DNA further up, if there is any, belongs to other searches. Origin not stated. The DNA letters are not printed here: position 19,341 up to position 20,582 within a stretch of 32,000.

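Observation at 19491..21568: Overlapping pair of KAS III-like genes, one active and one catalytically dead, behind a DosR-like box; possibly a PqsBC-style heterodimeric condensing enzyme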

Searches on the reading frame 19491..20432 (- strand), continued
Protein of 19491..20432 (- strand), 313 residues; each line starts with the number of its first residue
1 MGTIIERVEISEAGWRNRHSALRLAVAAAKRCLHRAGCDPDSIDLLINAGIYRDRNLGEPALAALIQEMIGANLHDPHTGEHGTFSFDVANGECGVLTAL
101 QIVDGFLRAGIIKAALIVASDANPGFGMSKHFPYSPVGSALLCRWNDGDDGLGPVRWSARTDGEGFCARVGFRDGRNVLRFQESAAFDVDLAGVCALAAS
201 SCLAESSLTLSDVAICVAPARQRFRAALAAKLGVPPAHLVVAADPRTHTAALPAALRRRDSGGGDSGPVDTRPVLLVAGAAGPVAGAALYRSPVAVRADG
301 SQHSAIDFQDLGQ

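Call 45: predict_structure(alignment_id=A1)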
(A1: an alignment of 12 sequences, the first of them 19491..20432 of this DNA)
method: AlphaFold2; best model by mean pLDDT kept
length: 313 residues; sequences in the alignment: 12
mean_pLDDT: 75.2   pTM: 0.79
mean pLDDT of the five models: 75.2, 74.0, 64.4, 56.1, 55.3
residues with pLDDT >= 90: 97; 70-90: 107; 50-70: 47; < 50: 62
segments of 3 or more residues with pLDDT < 50: 54-58, 76-82, 124-132, 163-180, 263-267, 296-313
pLDDT, mean of each block of 10 residues (from residue 1): 89 65 86 90 85 53 77 59 59 82 89 88 48 71 88 90 48 43 71 95 94 92 93 94 80 88 54 90 86 58 41 34
secondary structure, 60 per line:
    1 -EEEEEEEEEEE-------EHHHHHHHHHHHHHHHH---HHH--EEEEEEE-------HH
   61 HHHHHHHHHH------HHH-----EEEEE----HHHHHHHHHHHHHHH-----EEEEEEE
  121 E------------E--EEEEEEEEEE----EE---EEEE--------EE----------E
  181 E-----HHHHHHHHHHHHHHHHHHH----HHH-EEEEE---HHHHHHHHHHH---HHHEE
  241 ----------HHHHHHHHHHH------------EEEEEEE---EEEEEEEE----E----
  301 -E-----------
elements in order: E2-12 H21-36 E45-51 H59-70 E85-89 H94-108 E114-121 E137-146 E156-159 H187-205 E214-218 H222-232 H251-261 E274-280 E284-291

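Call 46: search_protein_representatives(protein=window:19491-20432:-)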
Query: 313 residues. Proteins with E-value up to 0.001 (for the whole library): 797; up to 1e-10: 551; up to 1e-30: 76. The best 150 are listed.
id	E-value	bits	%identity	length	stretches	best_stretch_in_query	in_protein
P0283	2.1e-99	349.4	63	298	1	1-292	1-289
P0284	1.4e-74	267.9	50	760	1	1-295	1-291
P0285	8.8e-71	255.4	50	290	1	1-291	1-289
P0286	2.6e-68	247.3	59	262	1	1-194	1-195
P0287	4.2e-65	236.7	70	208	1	1-154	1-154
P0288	5.8e-64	233.0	48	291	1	1-291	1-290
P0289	1.3e-63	231.8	49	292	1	1-292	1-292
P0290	1.9e-63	231.3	49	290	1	2-291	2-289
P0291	4.8e-60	220.1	60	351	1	1-169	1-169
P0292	5.3e-59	216.7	60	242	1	32-204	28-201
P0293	1.2e-53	199.2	46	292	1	14-289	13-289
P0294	2.2e-52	195.0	45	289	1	1-291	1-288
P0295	9.0e-51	189.7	59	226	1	1-173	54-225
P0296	3.1e-50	187.9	58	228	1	1-159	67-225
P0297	3.5e-50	187.7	46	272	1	1-263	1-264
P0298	1.4e-49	185.8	47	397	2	1-180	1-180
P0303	7.8e-46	173.5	44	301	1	1-292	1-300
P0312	2.0e-38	149.1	42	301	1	1-291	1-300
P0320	3.6e-36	141.7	37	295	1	1-293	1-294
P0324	2.2e-35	139.1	55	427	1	18-158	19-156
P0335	7.3e-34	134.2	36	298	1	1-290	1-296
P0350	6.4e-32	127.8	35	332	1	1-293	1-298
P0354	1.7e-31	126.3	35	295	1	22-291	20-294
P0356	3.8e-31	125.2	44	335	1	20-298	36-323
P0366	2.0e-29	119.6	35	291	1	1-291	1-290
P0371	9.8e-29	117.3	33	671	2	9-263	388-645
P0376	2.2e-28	116.1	34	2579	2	20-291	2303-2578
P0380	3.0e-28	115.7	46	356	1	35-249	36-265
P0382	3.7e-28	115.4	33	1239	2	16-291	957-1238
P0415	1.8e-26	109.9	31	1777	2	18-290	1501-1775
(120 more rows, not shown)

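Call 47: search_protein_families(library=pfam, proteins=[P0371, P0376, P0382, P0415, P0284, P0298, P0324], max_evalue=0.001)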
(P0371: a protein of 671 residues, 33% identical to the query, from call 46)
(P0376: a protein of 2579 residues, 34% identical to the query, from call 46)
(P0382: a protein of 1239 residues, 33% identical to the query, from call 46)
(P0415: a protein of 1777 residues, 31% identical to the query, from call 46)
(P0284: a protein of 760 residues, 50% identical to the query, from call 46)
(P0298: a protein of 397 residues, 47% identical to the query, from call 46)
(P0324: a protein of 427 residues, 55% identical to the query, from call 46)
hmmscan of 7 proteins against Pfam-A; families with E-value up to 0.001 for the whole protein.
P0371 (671 aa): 3 families
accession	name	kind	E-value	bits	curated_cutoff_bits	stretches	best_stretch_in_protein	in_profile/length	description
PF08541.16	ACP_syn_III_C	-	4.6e-23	81.6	26.6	2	250-344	2-89/90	3-Oxoacyl-[acyl-carrier-protein (ACP)] synthase III C terminal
PF08545.16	ACP_syn_III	-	8.5e-22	77.3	24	2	118-204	1-78/80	3-Oxoacyl-[acyl-carrier-protein (ACP)] synthase III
PF07451.17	SpoVAD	-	0.0008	18.7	22.1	0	120-224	102-200/329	Stage V sporulation protein AD (SpoVAD)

P0376 (2579 aa): 9 families
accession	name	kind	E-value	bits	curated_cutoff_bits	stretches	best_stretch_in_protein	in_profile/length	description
PF00501.34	AMP-binding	-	2.1e-155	517.7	29.9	2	1203-1557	1-384/384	AMP-binding enzyme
PF00668.25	Condensation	-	4.3e-98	329.4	30.6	1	727-1183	4-456/456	Condensation domain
PF00550.31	PP-binding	-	5.9e-25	87.7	20.8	2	1724-1785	2-66/67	Phosphopantetheine attachment site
PF08541.16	ACP_syn_III_C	-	1.8e-19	70.1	26.6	2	2494-2578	5-89/90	3-Oxoacyl-[acyl-carrier-protein (ACP)] synthase III C terminal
PF08545.16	ACP_syn_III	-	1.3e-14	54.2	24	1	1996-2081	1-77/80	3-Oxoacyl-[acyl-carrier-protein (ACP)] synthase III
PF13193.12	AMP-binding_C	-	1.5e-13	51.9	24.5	1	1616-1694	1-76/76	AMP-binding enzyme C-terminal domain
PF23024.1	AMP-dom_DIP2-like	-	1.4e-11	44.8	27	1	462-573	2-106/110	Disco-interacting protein 2-like, AMP domain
PF08392.18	FAE1_CUT1_RppA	-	1.2e-07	31.9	27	1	1936-2034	85-177/290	FAE1/Type III polyketide synthase-like protein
PF00108.29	Thiolase_N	-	3.2e-06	27.2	26.4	1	1919-2041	8-125/260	Thiolase, N-terminal domain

P0382 (1239 aa): 6 families
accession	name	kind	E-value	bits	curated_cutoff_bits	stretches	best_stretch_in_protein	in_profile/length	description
PF00501.34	AMP-binding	-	6.4e-75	252.8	29.9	1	4-298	50-383/384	AMP-binding enzyme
PF08541.16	ACP_syn_III_C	-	3.5e-22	78.8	26.6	2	812-907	1-89/90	3-Oxoacyl-[acyl-carrier-protein (ACP)] synthase III C terminal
PF08545.16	ACP_syn_III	-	6e-18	64.9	24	2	681-767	1-78/80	3-Oxoacyl-[acyl-carrier-protein (ACP)] synthase III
PF00550.31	PP-binding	-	4.7e-12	46.4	20.8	1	464-525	3-67/67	Phosphopantetheine attachment site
PF13193.12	AMP-binding_C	-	8.8e-11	43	24.5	1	358-433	1-76/76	AMP-binding enzyme C-terminal domain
PF00108.29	Thiolase_N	-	2.4e-06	27.5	26.4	0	620-727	23-125/260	Thiolase, N-terminal domain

P0415 (1777 aa): 6 families
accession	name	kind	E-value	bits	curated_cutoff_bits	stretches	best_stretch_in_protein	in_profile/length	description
PF00668.25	Condensation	-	7.8e-84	282.4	30.6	1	35-471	6-451/456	Condensation domain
PF00501.34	AMP-binding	-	1.9e-81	274.3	29.9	1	497-840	3-383/384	AMP-binding enzyme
PF08541.16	ACP_syn_III_C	-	6.6e-23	81.1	26.6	2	1352-1447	1-89/90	3-Oxoacyl-[acyl-carrier-protein (ACP)] synthase III C terminal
PF08545.16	ACP_syn_III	-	3.6e-19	68.9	24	1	1221-1306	1-77/80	3-Oxoacyl-[acyl-carrier-protein (ACP)] synthase III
PF13193.12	AMP-binding_C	-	3.9e-13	50.5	24.5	1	904-980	1-76/76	AMP-binding enzyme C-terminal domain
PF00550.31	PP-binding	-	1.2e-07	32.3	20.8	1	1010-1070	2-65/67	Phosphopantetheine attachment site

P0284 (760 aa): 4 families
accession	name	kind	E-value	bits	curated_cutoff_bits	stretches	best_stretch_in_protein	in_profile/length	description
PF03007.21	WS_DGAT_cat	-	8.1e-61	206.5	23.6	1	310-562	2-263/263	Wax ester synthase/diacylglycerol acyltransferase catalytic domain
PF06974.18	WS_DGAT_C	-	1.6e-27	96.8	20.7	1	604-748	2-143/145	WS/DGAT C-terminal domain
PF08545.16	ACP_syn_III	-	4.7e-06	26.8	24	1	87-146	1-64/80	3-Oxoacyl-[acyl-carrier-protein (ACP)] synthase III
PF08541.16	ACP_syn_III_C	-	4.6e-05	23.9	26.6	1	204-287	1-89/90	3-Oxoacyl-[acyl-carrier-protein (ACP)] synthase III C terminal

P0298 (397 aa): 2 families
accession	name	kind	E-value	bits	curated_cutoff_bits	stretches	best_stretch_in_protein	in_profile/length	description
PF08545.16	ACP_syn_III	-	0.00011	22.4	24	1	87-121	1-35/80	3-Oxoacyl-[acyl-carrier-protein (ACP)] synthase III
PF00353.25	HemolysinCabind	-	0.00023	21.5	23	0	238-267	5-34/36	RTX calcium-binding nonapeptide repeat (4 copies)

P0324 (427 aa): 0 families

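Call 56: fold_search(model_id=the predicted structure, library=pdb)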
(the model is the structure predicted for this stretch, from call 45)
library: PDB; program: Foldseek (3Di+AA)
matches with E <= 10: 1355; with E <= 0.001: 956
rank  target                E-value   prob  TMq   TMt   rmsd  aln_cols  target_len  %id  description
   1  3h78_A                9.1e-19  1.00  0.74  0.70   4.9       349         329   21  Crystal structure of Pseudomonas aeruginosa PqsD C112A mutant in complex with anthranilic acid (released 2009-09-15)
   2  3h78_B                9.1e-19  1.00  0.73  0.69   5.1       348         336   22  Crystal structure of Pseudomonas aeruginosa PqsD C112A mutant in complex with anthranilic acid (released 2009-09-15)
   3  3h77_A                2.4e-18  1.00  0.72  0.69   5.0       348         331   21  Crystal structure of Pseudomonas aeruginosa PqsD in a covalent complex with anthranilate (released 2009-09-15)
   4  3h76_A                3.1e-18  1.00  0.73  0.70   5.0       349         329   21  Crystal structure of PqsD, a key enzyme in Pseudomonas aeruginosa quinolone signal biosynthesis pathway (released 2009-09-15)
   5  3il3                  6.5e-18  1.00  0.73  0.72   5.1       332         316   20  Structure of Haemophilus influenzae FabH (released 2009-08-25)
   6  1ebl_A                1.6e-17  1.00  0.73  0.73   4.9       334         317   22  THE 1.8 A CRYSTAL STRUCTURE AND ACTIVE SITE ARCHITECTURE OF BETA-KETOACYL-[ACYL CARRIER PROTEIN] SYNTHASE III (FABH) F (released 2000-02-11)
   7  9ka6_A                2.4e-17  1.00  0.73  0.72   5.0       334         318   23  Crystal structure of beta-ketoacyl-ACP synthase FabH C112Q in complex with acyl-ACP from E. coli (released 2025-09-10)
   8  2ebd_A                2.5e-17  1.00  0.73  0.74   4.6       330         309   20  Crystal structure of 3-oxoacyl-[acyl-carrier-protein] synthase III from Aquifex aeolicus VF5 (released 2007-08-14)
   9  9ka5                  2.7e-17  1.00  0.72  0.71   5.4       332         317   21  Crystal structure of beta-ketoacyl-ACP synthase FabH C112Q from E. coli (released 2025-09-10)
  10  3h77_B                3.4e-17  1.00  0.73  0.67   5.4       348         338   21  Crystal structure of Pseudomonas aeruginosa PqsD in a covalent complex with anthranilate (released 2009-09-15)
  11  1hn9_A                5.0e-17  1.00  0.74  0.73   5.0       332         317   22  CRYSTAL STRUCTURE OF BETA-KETOACYL-ACP SYNTHASE III (released 2000-12-27)
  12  6x7r                  6.0e-17  1.00  0.72  0.71   5.5       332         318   22  E. coli beta-ketoacyl-[acyl carrier protein] synthase III (FabH) in complex with oxa(dethia)-coenzyme A (released 2021-06-02)
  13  5kp2_B                2.2e-16  1.00  0.73  0.65   5.2       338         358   17  Beta-ketoacyl-ACP synthase III -2 (FabH2) (C113A) from Vibrio Cholerae cocrystallized with octanoyl-CoA: hydrolzed lig (released 2016-07-20)
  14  4ylt                  2.2e-16  1.00  0.71  0.72   4.8       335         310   20  Crystal structure of beta-ketoacyl-ACP synthase III (FabH) from Yersinia pestis (released 2015-04-08)
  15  2ebd_B                2.6e-16  1.00  0.73  0.74   4.8       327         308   20  Crystal structure of 3-oxoacyl-[acyl-carrier-protein] synthase III from Aquifex aeolicus VF5 (released 2007-08-14)
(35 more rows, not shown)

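Call 57: list_cluster_members(proteins=[P0285, P0288, P0294, P0303, P0312, P0320, P0335, P0354, P0366, P0371])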
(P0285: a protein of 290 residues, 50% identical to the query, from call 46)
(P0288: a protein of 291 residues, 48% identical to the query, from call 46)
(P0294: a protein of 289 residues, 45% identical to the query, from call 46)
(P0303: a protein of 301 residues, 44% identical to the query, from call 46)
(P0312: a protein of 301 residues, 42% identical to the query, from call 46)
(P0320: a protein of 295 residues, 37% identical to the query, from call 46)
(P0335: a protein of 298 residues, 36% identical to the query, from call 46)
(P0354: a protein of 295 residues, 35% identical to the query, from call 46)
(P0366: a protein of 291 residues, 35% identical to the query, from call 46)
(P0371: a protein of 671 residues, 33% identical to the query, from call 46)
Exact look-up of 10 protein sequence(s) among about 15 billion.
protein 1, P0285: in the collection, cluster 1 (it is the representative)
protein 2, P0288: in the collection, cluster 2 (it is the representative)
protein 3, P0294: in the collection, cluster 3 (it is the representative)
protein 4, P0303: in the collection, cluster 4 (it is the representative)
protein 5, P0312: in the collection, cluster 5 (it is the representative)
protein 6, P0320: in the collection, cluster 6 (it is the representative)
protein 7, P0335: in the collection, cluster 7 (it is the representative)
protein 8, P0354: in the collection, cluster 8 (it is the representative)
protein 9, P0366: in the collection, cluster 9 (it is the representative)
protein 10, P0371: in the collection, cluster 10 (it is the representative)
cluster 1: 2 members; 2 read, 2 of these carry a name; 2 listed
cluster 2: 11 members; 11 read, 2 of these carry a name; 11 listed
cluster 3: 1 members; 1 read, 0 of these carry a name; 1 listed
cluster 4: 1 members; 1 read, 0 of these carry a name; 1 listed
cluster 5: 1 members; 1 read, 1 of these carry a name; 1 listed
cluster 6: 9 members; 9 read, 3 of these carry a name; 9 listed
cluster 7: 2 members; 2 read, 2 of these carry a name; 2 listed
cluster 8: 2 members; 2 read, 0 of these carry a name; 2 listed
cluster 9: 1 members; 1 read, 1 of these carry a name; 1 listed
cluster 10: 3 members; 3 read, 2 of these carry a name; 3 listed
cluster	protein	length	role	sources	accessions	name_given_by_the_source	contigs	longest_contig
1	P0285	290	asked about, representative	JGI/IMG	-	3-oxoacyl-[acyl-carrier-protein] synthase III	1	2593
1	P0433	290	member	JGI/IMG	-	3-oxoacyl-[acyl-carrier-protein] synthase III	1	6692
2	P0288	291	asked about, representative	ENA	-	-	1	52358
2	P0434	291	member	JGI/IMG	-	3-oxoacyl-[acyl-carrier-protein] synthase-3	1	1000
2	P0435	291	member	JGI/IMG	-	3-oxoacyl-[acyl-carrier-protein] synthase-3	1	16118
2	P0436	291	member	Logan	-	-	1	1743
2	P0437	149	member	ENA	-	-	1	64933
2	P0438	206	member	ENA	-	-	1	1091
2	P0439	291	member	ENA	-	-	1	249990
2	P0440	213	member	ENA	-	-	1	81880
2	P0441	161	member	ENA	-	-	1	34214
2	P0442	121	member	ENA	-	-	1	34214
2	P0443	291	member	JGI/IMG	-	-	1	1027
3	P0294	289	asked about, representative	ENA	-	-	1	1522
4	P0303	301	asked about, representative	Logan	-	-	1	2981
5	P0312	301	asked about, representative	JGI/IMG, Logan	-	3-oxoacyl-[acyl-carrier-protein] synthase-3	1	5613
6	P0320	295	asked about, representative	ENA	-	-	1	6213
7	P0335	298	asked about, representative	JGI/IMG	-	3-oxoacyl-[acyl-carrier-protein] synthase III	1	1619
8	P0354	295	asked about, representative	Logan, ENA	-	-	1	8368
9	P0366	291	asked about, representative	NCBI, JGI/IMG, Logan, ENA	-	3-oxoacyl-[acyl-carrier-protein] synthase-3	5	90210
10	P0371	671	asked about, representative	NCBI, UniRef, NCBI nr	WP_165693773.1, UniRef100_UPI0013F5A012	3-oxoacyl-[acyl-carrier-protein] synthase III C-terminal domain-containing protein ... | 3-oxoacyl-[acyl-carrier-protein] synthase III C-terminal domain-containing protein n=1 ...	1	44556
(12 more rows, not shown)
